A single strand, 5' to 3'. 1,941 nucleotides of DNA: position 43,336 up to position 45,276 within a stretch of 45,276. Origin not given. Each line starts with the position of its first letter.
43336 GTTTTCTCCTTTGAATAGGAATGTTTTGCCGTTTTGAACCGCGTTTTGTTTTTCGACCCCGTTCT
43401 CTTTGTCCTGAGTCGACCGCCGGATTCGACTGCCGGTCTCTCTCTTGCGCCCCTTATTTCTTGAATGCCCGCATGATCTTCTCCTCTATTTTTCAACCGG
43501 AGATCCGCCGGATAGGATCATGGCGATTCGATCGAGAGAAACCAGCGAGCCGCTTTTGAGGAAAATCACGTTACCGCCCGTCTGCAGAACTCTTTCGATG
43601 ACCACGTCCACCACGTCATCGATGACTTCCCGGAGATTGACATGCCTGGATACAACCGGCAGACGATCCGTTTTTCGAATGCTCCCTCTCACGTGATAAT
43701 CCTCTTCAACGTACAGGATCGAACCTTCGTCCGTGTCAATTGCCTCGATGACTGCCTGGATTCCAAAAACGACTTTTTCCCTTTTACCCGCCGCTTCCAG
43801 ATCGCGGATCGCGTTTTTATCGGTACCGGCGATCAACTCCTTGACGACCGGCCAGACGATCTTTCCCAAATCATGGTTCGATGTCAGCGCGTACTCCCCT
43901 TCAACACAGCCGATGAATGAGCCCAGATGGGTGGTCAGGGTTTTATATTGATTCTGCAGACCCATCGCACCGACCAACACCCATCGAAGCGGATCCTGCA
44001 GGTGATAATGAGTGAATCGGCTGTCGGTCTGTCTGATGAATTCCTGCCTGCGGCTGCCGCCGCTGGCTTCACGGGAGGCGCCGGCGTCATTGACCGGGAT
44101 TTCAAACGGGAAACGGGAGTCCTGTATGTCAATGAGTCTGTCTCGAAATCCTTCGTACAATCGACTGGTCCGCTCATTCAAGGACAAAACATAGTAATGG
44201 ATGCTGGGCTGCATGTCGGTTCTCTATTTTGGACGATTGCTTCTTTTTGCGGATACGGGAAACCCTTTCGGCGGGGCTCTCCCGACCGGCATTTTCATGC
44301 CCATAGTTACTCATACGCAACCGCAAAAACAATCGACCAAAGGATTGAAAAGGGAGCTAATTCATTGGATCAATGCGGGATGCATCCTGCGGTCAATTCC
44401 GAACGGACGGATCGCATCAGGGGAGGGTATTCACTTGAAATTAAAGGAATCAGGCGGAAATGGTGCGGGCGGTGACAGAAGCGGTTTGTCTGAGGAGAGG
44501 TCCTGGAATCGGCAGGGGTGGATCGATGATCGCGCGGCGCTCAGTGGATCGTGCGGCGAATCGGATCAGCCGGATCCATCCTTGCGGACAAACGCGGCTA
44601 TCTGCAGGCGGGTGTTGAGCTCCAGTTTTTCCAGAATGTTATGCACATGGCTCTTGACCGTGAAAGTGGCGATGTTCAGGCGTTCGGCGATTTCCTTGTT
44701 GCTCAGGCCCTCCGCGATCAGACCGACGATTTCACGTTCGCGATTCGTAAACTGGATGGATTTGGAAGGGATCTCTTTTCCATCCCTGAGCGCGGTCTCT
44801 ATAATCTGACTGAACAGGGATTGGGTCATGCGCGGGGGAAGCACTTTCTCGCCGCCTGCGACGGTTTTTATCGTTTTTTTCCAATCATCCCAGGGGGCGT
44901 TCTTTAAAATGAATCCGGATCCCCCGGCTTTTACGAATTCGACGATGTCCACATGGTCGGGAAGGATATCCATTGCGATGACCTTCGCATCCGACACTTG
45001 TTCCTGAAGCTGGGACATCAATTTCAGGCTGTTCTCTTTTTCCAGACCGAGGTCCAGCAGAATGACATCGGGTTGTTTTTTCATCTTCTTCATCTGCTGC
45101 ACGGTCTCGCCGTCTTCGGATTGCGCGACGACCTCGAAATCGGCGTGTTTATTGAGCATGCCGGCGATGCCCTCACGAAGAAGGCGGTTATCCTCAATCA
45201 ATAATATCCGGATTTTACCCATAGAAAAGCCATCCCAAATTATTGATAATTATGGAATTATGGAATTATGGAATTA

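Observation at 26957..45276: Low-GC, strictly co-directional envelope/stress gene island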

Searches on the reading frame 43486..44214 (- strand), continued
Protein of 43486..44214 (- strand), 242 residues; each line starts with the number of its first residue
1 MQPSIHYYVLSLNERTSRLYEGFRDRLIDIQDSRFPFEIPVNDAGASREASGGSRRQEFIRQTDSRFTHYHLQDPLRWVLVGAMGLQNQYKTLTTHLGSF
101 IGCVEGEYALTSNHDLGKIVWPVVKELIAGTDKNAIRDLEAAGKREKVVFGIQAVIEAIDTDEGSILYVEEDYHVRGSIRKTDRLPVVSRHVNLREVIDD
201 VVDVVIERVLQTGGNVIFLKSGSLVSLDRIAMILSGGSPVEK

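Call 20: find_related_loci(query=A1, collection=genome_contigs, flank=10000)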
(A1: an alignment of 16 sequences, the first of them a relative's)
Query A1 (242 aa) in genome_contigs; peptide patterns used: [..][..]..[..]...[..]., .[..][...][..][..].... (x = any residue, [..] = any of these).
446 stretches matched a pattern; 180 encode a relative of the query (tblastn E <= 1e-3); the best 80 are kept; 80 distinct loci.
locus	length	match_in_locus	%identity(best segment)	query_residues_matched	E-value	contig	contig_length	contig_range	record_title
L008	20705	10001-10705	67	1-235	5e-104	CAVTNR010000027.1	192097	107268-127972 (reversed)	MAG: uncultured bacterium isolate MFD04716.bin.3.7 genome assembly, contig: contig_7581, whole genome shotgun sequence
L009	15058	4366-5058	61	1-234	4e-87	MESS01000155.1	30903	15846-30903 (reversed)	MAG: Caldithrix sp. RBG_13_44_9 RBG_13_scaffold_963, whole genome shotgun sequence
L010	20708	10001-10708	59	1-239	1e-86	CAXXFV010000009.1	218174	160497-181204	MAG: bacterium isolate e055f79f-11b1-469d-a678-3d38a7c05fec genome assembly, contig: contig_9, whole genome shotgun sequ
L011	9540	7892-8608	56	1-239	2e-86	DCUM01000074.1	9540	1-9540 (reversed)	MAG TPA_asm: bacterium UBA2214 isolate UBA2214 UBA2214_contig_120681, whole genome shotgun sequence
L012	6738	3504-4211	59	1-239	5e-86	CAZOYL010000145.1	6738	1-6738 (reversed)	MAG TPA_asm: uncultured Gemmatimonadota bacterium isolate SRP214966_co2_43 genome assembly, contig: NODE_21722_length_67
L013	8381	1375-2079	59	1-239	5e-84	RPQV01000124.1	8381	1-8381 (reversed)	MAG: Calditrichaeota bacterium isolate metabat2.451 metabat2.451_Contig_134701, whole genome shotgun sequence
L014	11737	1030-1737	59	1-239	3e-81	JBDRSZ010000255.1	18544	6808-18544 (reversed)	MAG: bacterium isolate MEGAHIT-group-3.41 k141_394287, whole genome shotgun sequence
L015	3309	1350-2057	53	1-236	2e-81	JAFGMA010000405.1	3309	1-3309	MAG: candidate division KSB1 bacterium isolate Zod_Metabat.436 k87_13301595, whole genome shotgun sequence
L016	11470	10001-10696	57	1-236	2e-80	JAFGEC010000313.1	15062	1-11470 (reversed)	MAG: candidate division KSB1 bacterium isolate Zod_Metabat.1209 k87_4743950, whole genome shotgun sequence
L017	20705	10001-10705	59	1-238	3e-80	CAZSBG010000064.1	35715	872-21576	MAG TPA_asm: uncultured Cytophagia bacterium isolate SRP141376_co4_290 genome assembly, contig: NODE_2099_length_35715_c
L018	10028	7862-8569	52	4-239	2e-75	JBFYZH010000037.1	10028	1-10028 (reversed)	MAG: Candidatus Krumholzibacteriota bacterium isolate PPR_0430 PPR_0430.fa_k121_346878, whole genome shotgun sequence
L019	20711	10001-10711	52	4-240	2e-74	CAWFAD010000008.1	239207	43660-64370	MAG: uncultured bacterium isolate MFD04716.bin.1.315 genome assembly, contig: contig_27767, whole genome shotgun sequenc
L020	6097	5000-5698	55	1-236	9e-74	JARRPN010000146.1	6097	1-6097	MAG: Calditrichaceae bacterium isolate Spart_177_MAG scaffold_9633, whole genome shotgun sequence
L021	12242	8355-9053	51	4-236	2e-72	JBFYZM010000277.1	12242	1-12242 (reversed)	MAG: Candidatus Krumholzibacteriota bacterium isolate PPR_0435 k121_7203243, whole genome shotgun sequence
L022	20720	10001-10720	53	1-239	1e-70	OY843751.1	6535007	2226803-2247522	MAG: bacterium isolate b30a01c4-1b05-4824-9cfb-695b8dd4f705 genome assembly, chromosome: 1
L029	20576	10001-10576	56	1-196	3e-61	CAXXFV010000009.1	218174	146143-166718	MAG: bacterium isolate e055f79f-11b1-469d-a678-3d38a7c05fec genome assembly, contig: contig_9, whole genome shotgun sequ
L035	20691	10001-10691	54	4-233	1e-56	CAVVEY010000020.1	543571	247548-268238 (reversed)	MAG: uncultured bacterium isolate MFD04716.bin.2.236 genome assembly, contig: contig_7672, whole genome shotgun sequence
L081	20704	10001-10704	60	1-236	1e-63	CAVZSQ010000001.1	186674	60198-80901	MAG: Calditrichia bacterium isolate MFD00709.bin.1.19 genome assembly, contig: contig_100756, whole genome shotgun seque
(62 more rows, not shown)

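Call 52: search_solved_structures(query=A1, max_evalue=1)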
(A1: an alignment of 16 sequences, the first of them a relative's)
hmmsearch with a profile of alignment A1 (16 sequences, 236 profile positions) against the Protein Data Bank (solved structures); distinct sequences matched with E-value up to 1: 2.
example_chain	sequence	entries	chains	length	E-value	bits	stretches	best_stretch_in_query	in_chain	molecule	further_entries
8rd8_B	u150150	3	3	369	8.1e-21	77.7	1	1-234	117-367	Methyl-accepting chemotaxis protein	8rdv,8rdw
4axo_A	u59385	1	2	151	0.76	12.3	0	191-227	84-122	ETHANOLAMINE UTILIZATION PROTEIN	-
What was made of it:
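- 43486..44214 (-): Balon-family (baeRF_family3) ribosome hibernation factor homolog lacking the N domain, 242 aa. The ortholog profile hits PDB 8RD8_B at E 8e-21 over residues 117-367 of 369 (call 52).
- On Balon / baeRF-1 ribosome hibernation factors: Profile against PDB: 8RD8_B at E 8e-21 (call 52).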

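Call 54: search_solved_structures(query=window:43486-44214:-, max_evalue=1, show_alignments=1)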
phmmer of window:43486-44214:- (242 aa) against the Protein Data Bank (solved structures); distinct sequences matched with E-value up to 1: 2.
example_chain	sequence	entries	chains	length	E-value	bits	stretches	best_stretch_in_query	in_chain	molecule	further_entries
8rd8_B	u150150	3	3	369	4.6e-06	29.8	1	3-229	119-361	Methyl-accepting chemotaxis protein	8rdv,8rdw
6id0_U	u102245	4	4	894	0.68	12.9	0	39-111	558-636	CWF19-like protein 2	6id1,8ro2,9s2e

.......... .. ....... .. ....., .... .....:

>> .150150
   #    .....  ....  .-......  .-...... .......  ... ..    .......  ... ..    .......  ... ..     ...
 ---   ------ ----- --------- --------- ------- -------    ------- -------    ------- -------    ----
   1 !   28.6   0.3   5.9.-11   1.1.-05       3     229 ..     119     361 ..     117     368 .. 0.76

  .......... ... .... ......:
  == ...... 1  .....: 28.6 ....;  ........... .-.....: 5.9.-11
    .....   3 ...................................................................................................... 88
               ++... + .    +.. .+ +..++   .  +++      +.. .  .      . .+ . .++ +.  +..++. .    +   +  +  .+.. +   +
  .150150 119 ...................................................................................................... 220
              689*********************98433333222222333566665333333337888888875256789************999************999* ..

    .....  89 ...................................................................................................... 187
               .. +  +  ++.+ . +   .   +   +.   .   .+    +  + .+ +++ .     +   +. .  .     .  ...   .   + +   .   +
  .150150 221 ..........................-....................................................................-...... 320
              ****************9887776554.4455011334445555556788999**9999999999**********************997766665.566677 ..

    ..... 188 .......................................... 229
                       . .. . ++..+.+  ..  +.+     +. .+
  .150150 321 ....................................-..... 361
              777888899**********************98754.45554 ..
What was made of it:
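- On Balon / baeRF-1 ribosome hibernation factors: The protein is 242 aa and aligns to Balon residues 117-367 only (calls 52, 54).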

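Call 63: predict_structure(alignment_id=A1)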
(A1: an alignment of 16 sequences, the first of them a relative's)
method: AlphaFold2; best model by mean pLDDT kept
length: 242 residues; sequences in the alignment: 16
mean_pLDDT: 73.8   pTM: 0.63
mean pLDDT of the five models: 73.8, 65.2, 62.0, 59.0, 47.8
residues with pLDDT >= 90: 40; 70-90: 138; 50-70: 24; < 50: 40
segments of 3 or more residues with pLDDT < 50: 1-3, 43-50, 174-196, 237-242
pLDDT, mean of each block of 10 residues (from residue 1): 67 92 86 85 48 78 92 86 91 87 87 87 71 70 83 80 79 42 33 48 75 75 75 65 31
secondary structure, 60 per line:
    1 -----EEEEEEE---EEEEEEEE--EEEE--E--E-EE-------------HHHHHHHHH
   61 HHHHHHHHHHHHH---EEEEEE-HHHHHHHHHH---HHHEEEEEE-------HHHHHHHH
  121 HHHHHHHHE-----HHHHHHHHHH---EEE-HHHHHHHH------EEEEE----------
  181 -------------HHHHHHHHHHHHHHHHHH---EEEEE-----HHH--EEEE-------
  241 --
elements in order: E6-12 E16-23 E26-29 H52-73 E77-82 H84-93 E100-105 H113-128 H135-144 E148-150 H152-159 E166-170 H194-211 E215-219 E230-233
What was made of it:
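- On Balon / baeRF-1 ribosome hibernation factors: The region that could correspond (residues 174-196) is modelled at pLDDT below 50 (call 63).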

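Call 66: fold_search(model_id=the predicted structure, library=pdb)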
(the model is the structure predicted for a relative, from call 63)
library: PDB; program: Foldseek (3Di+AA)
matches with E <= 10: 841; with E <= 0.001: 42
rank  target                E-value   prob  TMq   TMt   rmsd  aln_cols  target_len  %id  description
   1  8rd8_B                3.2e-15  1.00  0.51  0.37   7.8       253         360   22  Cryo-EM structure of P. urativorans 70S ribosome in complex with hibernation factors Balon and RaiA (structure 1). (released 2024-02-21)
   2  8rdw_B                3.5e-14  1.00  0.52  0.37   8.9       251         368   22  Cryo-EM structure of P. urativorans 70S ribosome in complex with hibernation factor Balon and EF-Tu(GDP) (structure 3) (released 2024-02-21)
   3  8rdv_B                4.7e-14  1.00  0.52  0.37   8.2       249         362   21  Cryo-EM structure of P. urativorans 70S ribosome in complex with hibernation factor Balon, mRNA and P-site tRNA (struc (released 2024-02-21)
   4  3wxm_H                2.9e-09  1.00  0.34  0.24  11.0       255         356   12  Crystal structure of archaeal Pelota and GTP-bound EF1 alpha complex (released 2014-09-03)
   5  8v9l_z                5.7e-09  1.00  0.51  0.36   9.0       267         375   15  Cryo-EM structure of the Mycobacterium smegmatis 70S ribosome in complex with hibernation factor Msmeg1130 (Balon) and (released 2024-02-07)
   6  3wxm_F                5.7e-09  1.00  0.34  0.24  11.0       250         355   12  Crystal structure of archaeal Pelota and GTP-bound EF1 alpha complex (released 2014-09-03)
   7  8v9j_z                6.4e-09  1.00  0.50  0.37   7.7       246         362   17  Cryo-EM structure of the Mycobacterium smegmatis 70S ribosome in complex with hibernation factor Msmeg1130 (Balon) (St (released 2024-02-07)
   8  3obw                  6.8e-09  1.00  0.41  0.33   8.4       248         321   14  Crystal structure of two archaeal Pelotas reveal inter-domain structural plasticity (released 2010-09-01)
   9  3wxm_B                9.3e-09  1.00  0.34  0.24  11.4       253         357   14  Crystal structure of archaeal Pelota and GTP-bound EF1 alpha complex (released 2014-09-03)
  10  4af1                  3.4e-08  1.00  0.45  0.30  11.0       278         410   14  Archeal Release Factor aRF1 (released 2013-03-20)
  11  6zme_CH               4.8e-08  1.00  0.42  0.28  10.8       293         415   11  SARS-CoV-2 Nsp1 bound to the human CCDC124-80S-eERF1 ribosome complex (released 2020-08-12)
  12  9i2d_CR               5.8e-08  1.00  0.43  0.29   9.1       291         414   13  NMT1-NAC bound human RNC with 10 amino acid ARF1-linker (released 2026-02-04)
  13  5lzw_ii               6.6e-08  1.00  0.33  0.23  13.4       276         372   12  Structure of the mammalian rescue complex with Pelota and Hbs1l assembled on a truncated mRNA. (released 2016-11-30)
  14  5lzu_ii               9.5e-08  1.00  0.44  0.29  12.1       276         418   12  Structure of the mammalian ribosomal termination complex with accommodated eRF1 (released 2016-11-30)
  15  5lzv_ii               1.0e-07  1.00  0.45  0.30  10.4       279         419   11  Structure of the mammalian ribosomal termination complex with accommodated eRF1(AAQ) and ABCE1. (released 2016-11-30)
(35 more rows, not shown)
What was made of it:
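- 43486..44214 (-): The AF2 model's best Foldseek match is Balon 8RD8_B at E 3e-15 (calls 63, 66).
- On Balon / baeRF-1 ribosome hibernation factors: Foldseek: 8RD8_B at E 3e-15, and Msmeg1130 at 6e-9 (call 66).
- Balon: sequence and fold matches to 8RD8_B (calls 52, 54, 66).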

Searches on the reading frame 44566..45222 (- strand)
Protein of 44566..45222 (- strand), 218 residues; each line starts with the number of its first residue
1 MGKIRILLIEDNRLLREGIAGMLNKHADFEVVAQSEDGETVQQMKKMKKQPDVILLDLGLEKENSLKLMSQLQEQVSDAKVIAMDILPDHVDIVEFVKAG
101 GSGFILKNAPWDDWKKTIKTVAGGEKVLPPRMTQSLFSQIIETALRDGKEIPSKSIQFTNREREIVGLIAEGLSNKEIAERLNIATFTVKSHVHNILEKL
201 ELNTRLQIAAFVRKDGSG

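Call 6: search_protein_families(library=pfam, max_evalue=0.01, proteins=[window:44566-45222:-])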
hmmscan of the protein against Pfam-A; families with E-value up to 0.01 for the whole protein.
window:44566-45222:- (218 aa): 8 families
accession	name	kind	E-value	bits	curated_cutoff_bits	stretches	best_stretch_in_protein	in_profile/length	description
PF00196.25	GerE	-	4.3e-18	65.1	23.5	1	158-210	3-55/57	Bacterial regulatory proteins, luxR family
PF00072.30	Response_reg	-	4e-15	56.4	30.2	1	6-115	1-107/111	Response regulator receiver domain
PF08281.18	Sigma70_r4_2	-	3.8e-07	30.1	25.7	1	161-200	14-54/54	Sigma-70, region 4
PF04545.22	Sigma70_r4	-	4.3e-05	23.4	24.1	1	160-200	7-48/50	Sigma-70, region 4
PF13936.12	HTH_38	-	0.003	17.7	27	0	162-193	9-41/44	Helix-turn-helix domain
PF13384.12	HTH_23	-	0.0036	17.5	24.6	0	164-190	9-35/50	Homeodomain-like domain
PF13412.12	HTH_24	-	0.0059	16.6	21.9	0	171-193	14-38/48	Winged helix-turn-helix DNA-binding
PF14493.12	HTH_40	-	0.0093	16.7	27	0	168-201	8-41/89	Helix-turn-helix domain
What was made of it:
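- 44566..45222 (-): Orphan NarL/FixJ-type response regulator (REC + GerE HTH), 218 aa. Proposed master regulator of the cluster. Pfam Response_reg 4e-15 and GerE 4e-18 (call 6).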
